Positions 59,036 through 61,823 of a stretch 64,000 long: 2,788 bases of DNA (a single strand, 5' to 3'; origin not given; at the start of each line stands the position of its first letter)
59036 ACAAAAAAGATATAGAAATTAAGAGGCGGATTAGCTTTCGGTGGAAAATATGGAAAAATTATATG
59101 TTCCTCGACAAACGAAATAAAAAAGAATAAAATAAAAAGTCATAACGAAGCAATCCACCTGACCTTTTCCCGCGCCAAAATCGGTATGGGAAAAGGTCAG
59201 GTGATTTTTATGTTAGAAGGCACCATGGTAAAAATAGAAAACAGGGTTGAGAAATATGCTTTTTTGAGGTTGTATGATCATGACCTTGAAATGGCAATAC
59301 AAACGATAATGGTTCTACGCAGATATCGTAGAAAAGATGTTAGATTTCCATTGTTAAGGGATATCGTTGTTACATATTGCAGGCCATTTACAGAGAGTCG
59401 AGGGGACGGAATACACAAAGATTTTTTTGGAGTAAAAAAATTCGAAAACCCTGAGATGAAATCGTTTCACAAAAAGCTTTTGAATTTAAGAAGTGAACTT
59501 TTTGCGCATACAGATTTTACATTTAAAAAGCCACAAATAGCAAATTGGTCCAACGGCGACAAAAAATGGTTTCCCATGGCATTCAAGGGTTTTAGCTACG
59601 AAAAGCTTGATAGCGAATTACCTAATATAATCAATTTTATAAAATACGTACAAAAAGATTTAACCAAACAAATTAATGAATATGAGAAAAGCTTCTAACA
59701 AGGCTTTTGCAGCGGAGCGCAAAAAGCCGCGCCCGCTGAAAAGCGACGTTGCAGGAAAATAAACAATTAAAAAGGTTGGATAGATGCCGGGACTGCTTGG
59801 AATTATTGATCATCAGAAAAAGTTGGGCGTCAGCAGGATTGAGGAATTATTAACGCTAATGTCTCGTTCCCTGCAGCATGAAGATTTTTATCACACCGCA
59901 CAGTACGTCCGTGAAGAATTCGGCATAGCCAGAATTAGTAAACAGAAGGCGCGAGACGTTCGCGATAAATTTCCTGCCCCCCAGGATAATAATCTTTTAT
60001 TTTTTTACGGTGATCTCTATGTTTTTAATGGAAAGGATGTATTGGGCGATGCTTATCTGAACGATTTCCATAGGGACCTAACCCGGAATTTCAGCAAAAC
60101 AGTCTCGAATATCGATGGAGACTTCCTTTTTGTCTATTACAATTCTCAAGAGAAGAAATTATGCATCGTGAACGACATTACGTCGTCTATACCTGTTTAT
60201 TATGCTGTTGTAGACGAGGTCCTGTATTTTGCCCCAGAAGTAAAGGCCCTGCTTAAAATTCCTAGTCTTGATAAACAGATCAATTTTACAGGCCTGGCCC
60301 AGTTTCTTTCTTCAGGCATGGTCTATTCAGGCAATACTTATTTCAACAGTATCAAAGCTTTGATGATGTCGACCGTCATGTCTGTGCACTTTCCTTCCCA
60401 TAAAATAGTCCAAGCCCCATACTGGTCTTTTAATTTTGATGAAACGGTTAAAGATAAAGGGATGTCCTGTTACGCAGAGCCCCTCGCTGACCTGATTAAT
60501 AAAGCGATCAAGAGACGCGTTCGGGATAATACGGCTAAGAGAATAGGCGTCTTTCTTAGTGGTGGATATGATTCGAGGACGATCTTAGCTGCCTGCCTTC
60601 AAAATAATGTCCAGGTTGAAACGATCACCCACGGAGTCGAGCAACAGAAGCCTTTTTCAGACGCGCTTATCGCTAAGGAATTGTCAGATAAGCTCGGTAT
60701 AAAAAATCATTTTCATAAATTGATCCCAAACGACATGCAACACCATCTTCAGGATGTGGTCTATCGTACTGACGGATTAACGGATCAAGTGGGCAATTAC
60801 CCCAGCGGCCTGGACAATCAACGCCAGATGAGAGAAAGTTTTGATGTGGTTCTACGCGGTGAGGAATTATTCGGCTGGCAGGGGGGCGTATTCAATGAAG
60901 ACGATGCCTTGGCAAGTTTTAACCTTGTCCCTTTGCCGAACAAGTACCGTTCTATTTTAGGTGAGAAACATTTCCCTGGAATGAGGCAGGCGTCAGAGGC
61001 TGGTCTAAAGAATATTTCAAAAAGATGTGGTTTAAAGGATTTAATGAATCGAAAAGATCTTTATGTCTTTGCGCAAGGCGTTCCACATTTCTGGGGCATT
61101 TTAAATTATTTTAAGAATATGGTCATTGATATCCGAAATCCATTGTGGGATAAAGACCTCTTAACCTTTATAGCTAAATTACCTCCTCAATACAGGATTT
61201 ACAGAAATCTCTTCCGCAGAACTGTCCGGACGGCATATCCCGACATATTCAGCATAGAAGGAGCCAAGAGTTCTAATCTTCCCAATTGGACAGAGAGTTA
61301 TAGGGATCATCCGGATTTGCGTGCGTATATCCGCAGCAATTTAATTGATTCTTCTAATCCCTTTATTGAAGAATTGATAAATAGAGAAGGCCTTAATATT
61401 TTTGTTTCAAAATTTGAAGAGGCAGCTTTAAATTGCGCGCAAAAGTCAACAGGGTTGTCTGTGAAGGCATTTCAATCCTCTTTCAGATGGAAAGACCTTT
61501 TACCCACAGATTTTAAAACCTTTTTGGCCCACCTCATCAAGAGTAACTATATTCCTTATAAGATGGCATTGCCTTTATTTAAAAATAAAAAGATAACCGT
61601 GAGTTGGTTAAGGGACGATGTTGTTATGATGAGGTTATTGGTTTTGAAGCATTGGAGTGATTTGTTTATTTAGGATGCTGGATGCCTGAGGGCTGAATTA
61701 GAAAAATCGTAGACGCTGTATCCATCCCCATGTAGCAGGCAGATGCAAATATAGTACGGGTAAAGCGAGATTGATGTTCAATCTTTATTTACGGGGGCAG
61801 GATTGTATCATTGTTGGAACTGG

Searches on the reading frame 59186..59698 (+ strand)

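Call 4: search_protein_families(library=pfam, proteins=[window:59186-59698:+], max_evalue=0.01)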
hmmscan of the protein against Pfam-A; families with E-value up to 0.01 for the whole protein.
window:59186-59698:+ (170 aa): 0 families

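Call 5: search_protein_families(library=padloc, proteins=[window:59186-59698:+], max_evalue=0.01)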
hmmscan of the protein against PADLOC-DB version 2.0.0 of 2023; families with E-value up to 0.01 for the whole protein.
window:59186-59698:+ (170 aa): 0 families

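Call 8: search_protein_families(library=ncbifam, proteins=[window:59186-59698:+], max_evalue=0.01)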
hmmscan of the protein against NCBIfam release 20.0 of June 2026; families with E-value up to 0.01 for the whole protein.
window:59186-59698:+ (170 aa): 0 families

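Call 107: search_protein_families(library=pfam, proteins=[window:59210-59695:+], max_evalue=1)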
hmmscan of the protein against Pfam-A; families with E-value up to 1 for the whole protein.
window:59210-59695:+ (162 aa): 1 family
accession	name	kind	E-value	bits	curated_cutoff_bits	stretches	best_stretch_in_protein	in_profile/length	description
PF18734.6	HEPN_AbiU2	-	0.07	13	26.8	1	85-152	118-173/193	AbiU2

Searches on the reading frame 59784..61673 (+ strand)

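Call 4: search_protein_families(library=pfam, proteins=[window:59784-61673:+], max_evalue=0.01)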
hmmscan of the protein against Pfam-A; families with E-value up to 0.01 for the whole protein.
window:59784-61673:+ (629 aa): 4 families
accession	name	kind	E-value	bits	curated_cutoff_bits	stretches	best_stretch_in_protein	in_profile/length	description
PF00733.27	Asn_synthase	-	2.2e-17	64.2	21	1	234-360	2-126/354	Asparagine synthase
PF13537.11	GATase_7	-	2.7e-07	31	25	1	103-157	67-122/123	Glutamine amidotransferase domain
PF06508.19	QueC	-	0.0015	18.5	22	1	256-311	4-58/210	Queuosine biosynthesis protein QueC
PF02540.23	NAD_synthase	-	0.008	15.8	21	0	238-313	5-81/242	NAD synthase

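Call 5: search_protein_families(library=padloc, proteins=[window:59784-61673:+], max_evalue=0.01)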
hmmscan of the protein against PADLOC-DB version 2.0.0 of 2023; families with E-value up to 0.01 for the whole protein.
window:59784-61673:+ (629 aa): 1 family
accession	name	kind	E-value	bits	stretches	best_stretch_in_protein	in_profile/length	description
PDLC00911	QueC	-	0.001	17.3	1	250-313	4-67/190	QueC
